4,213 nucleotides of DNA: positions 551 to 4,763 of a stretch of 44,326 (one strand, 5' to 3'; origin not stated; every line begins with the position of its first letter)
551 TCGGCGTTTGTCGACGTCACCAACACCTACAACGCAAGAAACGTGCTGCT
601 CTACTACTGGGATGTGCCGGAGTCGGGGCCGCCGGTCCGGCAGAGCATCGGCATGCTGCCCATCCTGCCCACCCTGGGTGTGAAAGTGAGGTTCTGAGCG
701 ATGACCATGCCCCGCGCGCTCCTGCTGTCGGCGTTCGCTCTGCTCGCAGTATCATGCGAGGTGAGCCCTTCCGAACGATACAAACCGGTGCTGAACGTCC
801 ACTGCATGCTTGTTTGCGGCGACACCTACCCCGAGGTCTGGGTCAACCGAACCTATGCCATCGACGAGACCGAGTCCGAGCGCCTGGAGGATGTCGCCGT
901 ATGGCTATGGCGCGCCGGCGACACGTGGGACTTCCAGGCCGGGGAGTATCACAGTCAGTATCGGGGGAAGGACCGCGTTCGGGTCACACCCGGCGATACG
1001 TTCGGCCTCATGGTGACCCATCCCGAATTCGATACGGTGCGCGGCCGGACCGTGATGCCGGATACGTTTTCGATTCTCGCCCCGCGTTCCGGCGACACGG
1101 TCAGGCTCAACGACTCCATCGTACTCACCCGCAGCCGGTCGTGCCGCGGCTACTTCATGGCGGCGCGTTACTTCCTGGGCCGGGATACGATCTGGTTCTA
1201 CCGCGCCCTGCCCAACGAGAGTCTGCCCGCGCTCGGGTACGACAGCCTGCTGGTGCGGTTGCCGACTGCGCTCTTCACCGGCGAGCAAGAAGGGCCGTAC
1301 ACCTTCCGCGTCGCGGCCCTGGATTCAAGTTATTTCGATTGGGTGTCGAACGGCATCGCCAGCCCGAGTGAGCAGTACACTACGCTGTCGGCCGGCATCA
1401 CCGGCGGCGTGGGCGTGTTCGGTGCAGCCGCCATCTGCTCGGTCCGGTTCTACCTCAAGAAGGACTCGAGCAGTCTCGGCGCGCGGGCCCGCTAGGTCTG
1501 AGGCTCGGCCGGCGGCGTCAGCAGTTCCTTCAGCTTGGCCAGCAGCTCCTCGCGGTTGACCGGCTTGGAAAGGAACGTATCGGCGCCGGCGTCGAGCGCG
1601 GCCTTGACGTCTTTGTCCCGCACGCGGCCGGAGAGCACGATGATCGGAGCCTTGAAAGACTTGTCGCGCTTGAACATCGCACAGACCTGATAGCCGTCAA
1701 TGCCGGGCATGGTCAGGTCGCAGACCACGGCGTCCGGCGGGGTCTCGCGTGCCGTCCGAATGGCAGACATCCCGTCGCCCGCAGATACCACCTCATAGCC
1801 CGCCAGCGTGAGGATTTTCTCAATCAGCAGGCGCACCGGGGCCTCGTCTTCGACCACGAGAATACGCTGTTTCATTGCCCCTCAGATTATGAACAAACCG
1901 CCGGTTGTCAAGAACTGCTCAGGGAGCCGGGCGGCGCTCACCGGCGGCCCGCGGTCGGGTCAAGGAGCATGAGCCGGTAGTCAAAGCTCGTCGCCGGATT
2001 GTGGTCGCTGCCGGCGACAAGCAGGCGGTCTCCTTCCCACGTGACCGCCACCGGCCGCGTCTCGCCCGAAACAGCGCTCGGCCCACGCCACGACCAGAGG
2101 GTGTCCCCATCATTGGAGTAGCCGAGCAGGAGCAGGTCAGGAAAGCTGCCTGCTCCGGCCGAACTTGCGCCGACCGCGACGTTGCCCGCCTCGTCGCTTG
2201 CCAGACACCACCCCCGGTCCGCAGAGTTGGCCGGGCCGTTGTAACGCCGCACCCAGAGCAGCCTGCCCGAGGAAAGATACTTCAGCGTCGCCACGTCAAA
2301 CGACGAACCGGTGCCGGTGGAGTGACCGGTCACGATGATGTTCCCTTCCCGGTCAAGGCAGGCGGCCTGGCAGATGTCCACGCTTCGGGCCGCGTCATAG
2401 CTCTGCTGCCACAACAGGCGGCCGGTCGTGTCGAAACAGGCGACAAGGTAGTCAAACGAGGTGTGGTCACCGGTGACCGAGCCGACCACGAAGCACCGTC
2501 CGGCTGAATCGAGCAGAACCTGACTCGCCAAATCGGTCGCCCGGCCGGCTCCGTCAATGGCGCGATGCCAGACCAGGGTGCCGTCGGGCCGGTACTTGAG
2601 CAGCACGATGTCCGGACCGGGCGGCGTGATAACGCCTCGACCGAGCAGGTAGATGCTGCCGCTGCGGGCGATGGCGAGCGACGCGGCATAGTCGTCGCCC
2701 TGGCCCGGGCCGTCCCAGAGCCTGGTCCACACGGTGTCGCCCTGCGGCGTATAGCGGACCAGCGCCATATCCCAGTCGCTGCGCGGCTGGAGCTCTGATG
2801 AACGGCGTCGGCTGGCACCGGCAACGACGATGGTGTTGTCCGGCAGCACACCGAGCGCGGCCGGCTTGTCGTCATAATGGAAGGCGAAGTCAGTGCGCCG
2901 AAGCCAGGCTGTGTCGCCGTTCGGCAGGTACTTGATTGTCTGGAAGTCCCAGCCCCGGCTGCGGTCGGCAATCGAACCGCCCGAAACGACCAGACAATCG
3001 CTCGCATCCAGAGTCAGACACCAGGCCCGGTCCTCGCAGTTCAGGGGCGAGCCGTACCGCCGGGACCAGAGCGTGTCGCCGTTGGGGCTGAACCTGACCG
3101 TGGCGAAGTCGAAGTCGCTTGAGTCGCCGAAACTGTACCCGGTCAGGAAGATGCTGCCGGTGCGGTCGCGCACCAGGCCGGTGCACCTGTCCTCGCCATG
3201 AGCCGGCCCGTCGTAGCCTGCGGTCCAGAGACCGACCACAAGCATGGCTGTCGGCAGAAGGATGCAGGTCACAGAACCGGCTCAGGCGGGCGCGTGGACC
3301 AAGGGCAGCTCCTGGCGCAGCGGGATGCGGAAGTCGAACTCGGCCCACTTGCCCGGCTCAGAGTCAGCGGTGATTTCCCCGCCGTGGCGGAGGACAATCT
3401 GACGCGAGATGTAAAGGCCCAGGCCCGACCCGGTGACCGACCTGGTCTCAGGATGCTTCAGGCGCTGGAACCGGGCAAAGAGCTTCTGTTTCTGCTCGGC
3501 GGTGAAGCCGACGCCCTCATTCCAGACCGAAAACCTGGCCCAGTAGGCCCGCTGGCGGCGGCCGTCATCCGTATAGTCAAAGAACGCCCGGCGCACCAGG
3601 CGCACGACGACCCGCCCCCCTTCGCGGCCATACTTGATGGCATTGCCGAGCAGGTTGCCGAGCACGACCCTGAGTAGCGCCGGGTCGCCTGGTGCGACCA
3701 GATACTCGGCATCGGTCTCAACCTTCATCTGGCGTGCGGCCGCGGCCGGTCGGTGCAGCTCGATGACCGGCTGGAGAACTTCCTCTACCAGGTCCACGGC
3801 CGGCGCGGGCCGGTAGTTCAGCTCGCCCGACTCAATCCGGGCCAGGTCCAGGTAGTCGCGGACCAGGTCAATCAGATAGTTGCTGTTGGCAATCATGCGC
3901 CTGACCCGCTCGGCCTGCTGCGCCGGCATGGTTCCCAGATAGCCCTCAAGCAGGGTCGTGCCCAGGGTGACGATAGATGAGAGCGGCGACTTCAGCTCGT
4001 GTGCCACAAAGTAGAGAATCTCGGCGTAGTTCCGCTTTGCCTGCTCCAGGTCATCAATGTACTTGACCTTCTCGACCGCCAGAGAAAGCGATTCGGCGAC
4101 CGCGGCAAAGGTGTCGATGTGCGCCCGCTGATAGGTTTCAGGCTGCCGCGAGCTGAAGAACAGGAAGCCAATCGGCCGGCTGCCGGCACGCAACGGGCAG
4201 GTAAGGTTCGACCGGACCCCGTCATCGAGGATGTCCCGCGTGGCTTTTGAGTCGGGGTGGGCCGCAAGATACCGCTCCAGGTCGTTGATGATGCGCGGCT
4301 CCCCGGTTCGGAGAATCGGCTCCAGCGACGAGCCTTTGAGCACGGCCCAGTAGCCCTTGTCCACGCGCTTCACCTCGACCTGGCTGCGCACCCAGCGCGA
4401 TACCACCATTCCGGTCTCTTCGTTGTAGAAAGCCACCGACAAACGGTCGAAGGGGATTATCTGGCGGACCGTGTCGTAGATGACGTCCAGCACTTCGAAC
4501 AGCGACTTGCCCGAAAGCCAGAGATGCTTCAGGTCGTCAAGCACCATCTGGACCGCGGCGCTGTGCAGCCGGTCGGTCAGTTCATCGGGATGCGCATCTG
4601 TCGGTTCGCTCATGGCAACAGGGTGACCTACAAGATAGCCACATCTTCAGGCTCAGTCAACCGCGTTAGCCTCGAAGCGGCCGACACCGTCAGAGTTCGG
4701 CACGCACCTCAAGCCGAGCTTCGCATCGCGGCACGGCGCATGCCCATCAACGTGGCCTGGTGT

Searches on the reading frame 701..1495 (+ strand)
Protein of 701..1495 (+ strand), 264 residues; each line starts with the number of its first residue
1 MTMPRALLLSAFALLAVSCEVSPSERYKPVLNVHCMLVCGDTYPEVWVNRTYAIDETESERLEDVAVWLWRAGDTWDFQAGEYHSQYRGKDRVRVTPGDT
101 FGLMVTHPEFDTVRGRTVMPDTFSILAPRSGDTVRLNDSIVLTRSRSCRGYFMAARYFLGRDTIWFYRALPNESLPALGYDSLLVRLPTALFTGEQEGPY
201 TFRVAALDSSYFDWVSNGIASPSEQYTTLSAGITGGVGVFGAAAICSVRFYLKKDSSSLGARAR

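Call 29: search_protein_families(library=pfam, proteins=[window:701-1495:+], max_evalue=0.00001)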
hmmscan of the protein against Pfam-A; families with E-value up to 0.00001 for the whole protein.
window:701-1495:+ (264 aa): 1 family
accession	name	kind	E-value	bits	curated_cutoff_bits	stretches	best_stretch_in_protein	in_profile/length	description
PF14054.11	DUF4249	-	2.1e-09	37.8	28.5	1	27-138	12-119/269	Domain of unknown function (DUF4249)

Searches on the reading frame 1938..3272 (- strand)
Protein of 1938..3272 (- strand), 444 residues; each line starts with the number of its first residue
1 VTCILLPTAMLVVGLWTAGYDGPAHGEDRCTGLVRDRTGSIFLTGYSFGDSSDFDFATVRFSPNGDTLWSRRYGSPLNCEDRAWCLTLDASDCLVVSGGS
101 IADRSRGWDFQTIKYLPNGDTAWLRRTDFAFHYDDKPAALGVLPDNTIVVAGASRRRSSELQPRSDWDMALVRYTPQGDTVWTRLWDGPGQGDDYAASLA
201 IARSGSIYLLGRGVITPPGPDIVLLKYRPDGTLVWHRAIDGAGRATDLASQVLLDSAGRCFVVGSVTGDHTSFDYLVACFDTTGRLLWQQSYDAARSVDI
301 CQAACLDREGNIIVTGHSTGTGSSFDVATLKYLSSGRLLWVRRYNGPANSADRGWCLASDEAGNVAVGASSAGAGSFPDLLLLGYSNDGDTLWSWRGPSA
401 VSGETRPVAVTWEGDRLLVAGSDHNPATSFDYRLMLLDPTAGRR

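Call 29: search_protein_families(library=pfam, proteins=[window:1938-3272:-], max_evalue=0.00001)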
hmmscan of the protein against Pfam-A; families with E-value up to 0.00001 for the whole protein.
window:1938-3272:- (444 aa): 2 families
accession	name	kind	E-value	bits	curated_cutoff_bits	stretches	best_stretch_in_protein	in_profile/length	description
PF17164.10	DUF5122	-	4.3e-07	30.5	27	0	144-178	2-30/36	Domain of unknown function (DUF5122) beta-propeller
PF13360.13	PQQ_2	-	7.3e-06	26.2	27.6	0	276-443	4-139/233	Outer membrane protein assembly factor BamB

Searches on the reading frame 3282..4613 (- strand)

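Call 29: search_protein_families(library=pfam, proteins=[window:3282-4613:-], max_evalue=0.00001)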
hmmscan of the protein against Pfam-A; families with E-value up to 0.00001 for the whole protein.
window:3282-4613:- (443 aa): 4 families
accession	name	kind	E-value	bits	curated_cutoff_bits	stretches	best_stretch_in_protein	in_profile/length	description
PF02518.31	HATPase_c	-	1.1e-23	84.2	26.4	1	309-433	1-110/111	Histidine kinase-, DNA gyrase B-, and HSP90-like ATPase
PF13185.12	GAF_2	-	1.1e-12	48.8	28.6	1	37-181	3-136/136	GAF domain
PF00512.31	HisKA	-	9.6e-11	42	26.9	1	200-263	6-66/66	His Kinase A (phospho-acceptor) domain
PF01590.32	GAF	-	9.7e-10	39.5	22.4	1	40-180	4-133/133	GAF domain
